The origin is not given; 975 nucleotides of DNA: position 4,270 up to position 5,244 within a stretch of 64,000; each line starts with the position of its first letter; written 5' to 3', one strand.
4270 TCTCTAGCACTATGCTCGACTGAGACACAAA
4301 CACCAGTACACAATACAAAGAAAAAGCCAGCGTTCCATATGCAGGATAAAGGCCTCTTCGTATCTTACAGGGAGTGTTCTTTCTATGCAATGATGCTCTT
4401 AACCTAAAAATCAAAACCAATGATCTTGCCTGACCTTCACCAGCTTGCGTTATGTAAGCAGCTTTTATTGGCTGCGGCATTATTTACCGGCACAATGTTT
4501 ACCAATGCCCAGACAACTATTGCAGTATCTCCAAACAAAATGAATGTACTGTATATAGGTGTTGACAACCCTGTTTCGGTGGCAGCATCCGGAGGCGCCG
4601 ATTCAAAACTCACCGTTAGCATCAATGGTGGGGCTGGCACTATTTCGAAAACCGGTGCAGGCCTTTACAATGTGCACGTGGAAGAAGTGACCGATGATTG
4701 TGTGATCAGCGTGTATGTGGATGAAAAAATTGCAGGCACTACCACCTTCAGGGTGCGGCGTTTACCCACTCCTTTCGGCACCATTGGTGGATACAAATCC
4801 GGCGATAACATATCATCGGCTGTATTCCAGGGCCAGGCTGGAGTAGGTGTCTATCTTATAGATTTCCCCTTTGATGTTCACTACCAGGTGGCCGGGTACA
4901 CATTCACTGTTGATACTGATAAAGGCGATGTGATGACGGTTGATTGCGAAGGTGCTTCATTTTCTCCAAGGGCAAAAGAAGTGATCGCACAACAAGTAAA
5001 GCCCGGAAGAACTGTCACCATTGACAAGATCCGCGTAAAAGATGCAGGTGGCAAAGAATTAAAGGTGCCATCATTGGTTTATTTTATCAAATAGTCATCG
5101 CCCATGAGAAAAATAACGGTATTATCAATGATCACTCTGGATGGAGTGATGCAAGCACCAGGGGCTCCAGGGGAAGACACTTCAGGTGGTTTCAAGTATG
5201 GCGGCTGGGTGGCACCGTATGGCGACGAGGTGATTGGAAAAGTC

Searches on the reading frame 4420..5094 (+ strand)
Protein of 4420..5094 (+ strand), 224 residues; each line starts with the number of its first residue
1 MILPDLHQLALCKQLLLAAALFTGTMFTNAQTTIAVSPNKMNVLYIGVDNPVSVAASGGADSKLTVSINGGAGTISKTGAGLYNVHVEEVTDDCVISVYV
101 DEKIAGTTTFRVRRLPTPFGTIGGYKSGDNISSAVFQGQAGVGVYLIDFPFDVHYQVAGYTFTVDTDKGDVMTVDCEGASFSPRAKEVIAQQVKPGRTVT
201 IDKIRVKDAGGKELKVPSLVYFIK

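Call 23: find_encoding_contigs(protein=window:4420-5094:+, flank=10000, max_places=1)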
Protein window:4420-5094:+ (224 aa): 4 contigs read that carry it; 1 place shown.
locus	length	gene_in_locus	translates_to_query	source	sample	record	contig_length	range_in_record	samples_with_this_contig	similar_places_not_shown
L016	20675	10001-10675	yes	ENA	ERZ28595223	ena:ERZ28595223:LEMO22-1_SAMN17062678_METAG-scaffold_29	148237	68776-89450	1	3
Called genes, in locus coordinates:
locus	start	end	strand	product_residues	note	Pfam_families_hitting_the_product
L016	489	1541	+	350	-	PF01676:Metalloenzyme (weak), PF01663:Phosphodiest (weak)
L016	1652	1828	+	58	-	-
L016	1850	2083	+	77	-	-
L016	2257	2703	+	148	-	-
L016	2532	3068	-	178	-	-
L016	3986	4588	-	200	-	-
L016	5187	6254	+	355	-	PF12006:DUF3500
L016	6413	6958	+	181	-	-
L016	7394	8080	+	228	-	PF03372:Exo_endo_phos, PF14529:Exo_endo_phos_2 (faint)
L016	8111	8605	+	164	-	PF11188:DUF2975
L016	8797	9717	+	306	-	PF00561:Abhydrolase_1, PF07819:PGAP1 (faint), PF12697:Abhydrolase_6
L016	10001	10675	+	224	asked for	PF21602:GldM_3rd, PF12080:GldM_4th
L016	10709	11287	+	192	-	PF01872:RibD_C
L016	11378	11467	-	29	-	-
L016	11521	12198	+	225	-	-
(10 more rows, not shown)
